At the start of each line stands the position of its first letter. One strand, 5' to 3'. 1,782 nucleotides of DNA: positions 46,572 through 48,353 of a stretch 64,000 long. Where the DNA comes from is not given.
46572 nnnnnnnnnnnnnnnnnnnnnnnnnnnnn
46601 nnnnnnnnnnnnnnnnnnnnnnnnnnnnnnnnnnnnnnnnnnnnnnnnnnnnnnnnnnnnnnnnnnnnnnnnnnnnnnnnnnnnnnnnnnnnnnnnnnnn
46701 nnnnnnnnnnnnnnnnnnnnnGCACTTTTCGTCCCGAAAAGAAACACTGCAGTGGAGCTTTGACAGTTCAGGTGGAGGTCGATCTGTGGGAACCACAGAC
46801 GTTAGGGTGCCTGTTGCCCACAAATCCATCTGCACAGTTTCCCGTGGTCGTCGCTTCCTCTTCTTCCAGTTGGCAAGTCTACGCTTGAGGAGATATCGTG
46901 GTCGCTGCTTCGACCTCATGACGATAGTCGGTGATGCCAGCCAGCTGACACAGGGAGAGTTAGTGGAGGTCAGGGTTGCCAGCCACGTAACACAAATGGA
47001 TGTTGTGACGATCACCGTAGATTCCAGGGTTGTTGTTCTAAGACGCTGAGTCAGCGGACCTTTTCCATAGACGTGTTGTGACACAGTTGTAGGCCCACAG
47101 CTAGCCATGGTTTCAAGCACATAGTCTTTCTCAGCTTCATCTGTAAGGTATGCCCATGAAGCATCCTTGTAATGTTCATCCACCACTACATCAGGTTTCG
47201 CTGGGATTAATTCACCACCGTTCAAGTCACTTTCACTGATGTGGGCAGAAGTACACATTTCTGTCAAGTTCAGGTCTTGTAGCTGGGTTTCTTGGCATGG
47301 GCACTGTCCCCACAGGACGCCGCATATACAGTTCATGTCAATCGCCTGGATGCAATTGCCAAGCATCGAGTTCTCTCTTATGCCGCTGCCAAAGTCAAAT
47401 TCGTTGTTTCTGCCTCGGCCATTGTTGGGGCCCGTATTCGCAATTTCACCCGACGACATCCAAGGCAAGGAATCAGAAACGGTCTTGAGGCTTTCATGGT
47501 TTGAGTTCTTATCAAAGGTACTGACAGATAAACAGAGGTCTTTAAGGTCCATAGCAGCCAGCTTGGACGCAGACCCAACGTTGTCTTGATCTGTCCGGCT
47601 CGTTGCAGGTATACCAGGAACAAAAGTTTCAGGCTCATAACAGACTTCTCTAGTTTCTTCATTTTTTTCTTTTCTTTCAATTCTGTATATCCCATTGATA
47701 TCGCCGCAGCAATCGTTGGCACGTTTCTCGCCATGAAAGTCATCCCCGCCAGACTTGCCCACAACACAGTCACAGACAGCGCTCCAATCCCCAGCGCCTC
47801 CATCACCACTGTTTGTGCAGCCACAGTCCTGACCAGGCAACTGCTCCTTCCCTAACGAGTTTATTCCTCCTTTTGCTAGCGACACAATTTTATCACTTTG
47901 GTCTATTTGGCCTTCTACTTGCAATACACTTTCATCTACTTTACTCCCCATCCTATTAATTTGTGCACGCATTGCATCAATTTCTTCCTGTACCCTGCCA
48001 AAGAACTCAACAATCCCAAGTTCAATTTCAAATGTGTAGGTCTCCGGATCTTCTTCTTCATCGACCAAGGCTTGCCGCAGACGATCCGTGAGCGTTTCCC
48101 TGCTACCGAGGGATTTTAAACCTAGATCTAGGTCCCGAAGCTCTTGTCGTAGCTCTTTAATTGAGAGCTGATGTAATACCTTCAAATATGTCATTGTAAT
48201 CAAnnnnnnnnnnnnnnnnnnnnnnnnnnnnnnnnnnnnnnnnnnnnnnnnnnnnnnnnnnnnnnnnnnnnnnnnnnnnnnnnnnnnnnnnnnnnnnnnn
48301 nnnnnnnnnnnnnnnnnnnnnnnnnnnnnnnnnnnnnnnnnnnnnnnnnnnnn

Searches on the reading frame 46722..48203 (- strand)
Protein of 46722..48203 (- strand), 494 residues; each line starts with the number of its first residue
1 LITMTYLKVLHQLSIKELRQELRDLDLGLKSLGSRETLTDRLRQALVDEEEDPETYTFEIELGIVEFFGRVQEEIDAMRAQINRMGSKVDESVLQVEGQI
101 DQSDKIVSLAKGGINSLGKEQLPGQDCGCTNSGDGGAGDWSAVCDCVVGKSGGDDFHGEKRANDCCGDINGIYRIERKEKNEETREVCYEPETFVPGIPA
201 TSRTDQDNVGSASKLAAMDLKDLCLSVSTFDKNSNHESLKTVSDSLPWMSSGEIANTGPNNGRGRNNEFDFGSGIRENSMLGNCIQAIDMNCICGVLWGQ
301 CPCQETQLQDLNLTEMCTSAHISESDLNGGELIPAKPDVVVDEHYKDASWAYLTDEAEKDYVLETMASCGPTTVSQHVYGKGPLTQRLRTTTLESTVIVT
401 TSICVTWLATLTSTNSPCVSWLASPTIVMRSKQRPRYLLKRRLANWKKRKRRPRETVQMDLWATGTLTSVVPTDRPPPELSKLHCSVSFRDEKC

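Call 29: find_homologous_proteins(query=window:46722-48203:-, max_evalue=0.00001)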
Query window:46722-48203:- (494 aa): 49 proteins with E <= 0.00001 among 6950 candidates.
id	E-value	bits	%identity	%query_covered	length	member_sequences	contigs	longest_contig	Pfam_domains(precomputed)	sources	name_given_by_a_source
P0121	1.0e-208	712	86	74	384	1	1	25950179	-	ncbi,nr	ncbi:alpha-actinin A [Biomphalaria glabrata]|nr:alpha-actinin A [Biomphalaria glabrata]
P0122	3.5e-203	694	89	71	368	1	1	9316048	-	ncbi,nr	ncbi:alpha-actinin A [Biomphalaria glabrata]|nr:alpha-actinin A [Biomphalaria glabrata]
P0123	7.7e-150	518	72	70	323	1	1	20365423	-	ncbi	ncbi:hypothetical protein BgiBS90_018773, partial [Biomphalaria glabrata]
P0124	1.6e-127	445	86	36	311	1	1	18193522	-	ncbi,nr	ncbi:hypothetical protein BgiBS90_020790 [Biomphalaria glabrata]|nr:hypothetical protein BgiBS90_020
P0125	1.3e-87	313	43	99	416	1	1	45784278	-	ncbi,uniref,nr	ncbi:uncharacterized protein LOC129928870 [Biomphalaria glabrata]|uniref:Uncharacterized protein LOC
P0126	3.8e-83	298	43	99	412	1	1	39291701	-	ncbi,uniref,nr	ncbi:uncharacterized protein LOC129921962 [Biomphalaria glabrata]|uniref:Uncharacterized protein LOC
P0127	2.0e-71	259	41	95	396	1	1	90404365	-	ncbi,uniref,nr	ncbi:uncharacterized protein LOC129926521 [Biomphalaria glabrata]|uniref:Uncharacterized protein LOC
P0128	2.4e-71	259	40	79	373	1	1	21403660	-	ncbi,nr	ncbi:ATP-dependent RNA helicase DHX29 [Biomphalaria glabrata]|nr:ATP-dependent RNA helicase DHX29 [B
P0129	8.7e-63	231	41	80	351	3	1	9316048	-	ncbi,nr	ncbi:ATP-dependent RNA helicase DHX29 [Biomphalaria glabrata]|nr:ATP-dependent RNA helicase DHX29 [B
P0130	2.7e-62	229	39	80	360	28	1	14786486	-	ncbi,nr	ncbi:alpha-actinin A [Biomphalaria glabrata]|nr:alpha-actinin A [Biomphalaria glabrata]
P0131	2.8e-62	229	57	20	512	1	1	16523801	PF22936.2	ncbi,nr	ncbi:ATP-dependent RNA helicase DHX29 [Biomphalaria glabrata]|nr:ATP-dependent RNA helicase DHX29 [B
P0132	3.5e-62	229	34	80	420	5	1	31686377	-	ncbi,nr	ncbi:hypothetical protein BgiBS90_002403 [Biomphalaria glabrata]|nr:hypothetical protein BgiBS90_002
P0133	3.2e-61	226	39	79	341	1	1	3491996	-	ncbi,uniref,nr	ncbi:alpha-actinin A [Biomphalaria pfeifferi]|uniref:Alpha-actinin A n=1 Tax=Biomphalaria pfeifferi 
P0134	2.2e-60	223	33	80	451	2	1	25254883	PF22936.2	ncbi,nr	ncbi:ATP-dependent RNA helicase DHX29 [Biomphalaria glabrata]|nr:ATP-dependent RNA helicase DHX29 [B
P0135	4.9e-60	222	40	79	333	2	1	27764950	-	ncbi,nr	ncbi:alpha-actinin A [Biomphalaria glabrata]|nr:alpha-actinin A [Biomphalaria glabrata]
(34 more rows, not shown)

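Call 60: search_protein_families(library=pfam, proteins=[window:46722-48203:-], max_evalue=0.01)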
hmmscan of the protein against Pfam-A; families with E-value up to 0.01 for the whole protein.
window:46722-48203:- (494 aa): 0 families

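Call 69: find_encoding_contigs(protein=P0122, flank=10000, max_places=2)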
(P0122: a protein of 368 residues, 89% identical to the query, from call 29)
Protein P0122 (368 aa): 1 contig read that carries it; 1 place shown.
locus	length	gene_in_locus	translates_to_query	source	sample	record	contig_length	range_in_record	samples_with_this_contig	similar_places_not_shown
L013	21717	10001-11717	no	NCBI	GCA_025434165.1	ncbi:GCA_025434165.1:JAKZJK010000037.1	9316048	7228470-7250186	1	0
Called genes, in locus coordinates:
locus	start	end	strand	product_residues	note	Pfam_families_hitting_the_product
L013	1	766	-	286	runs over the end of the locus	PF03372:Exo_endo_phos (weak)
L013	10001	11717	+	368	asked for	-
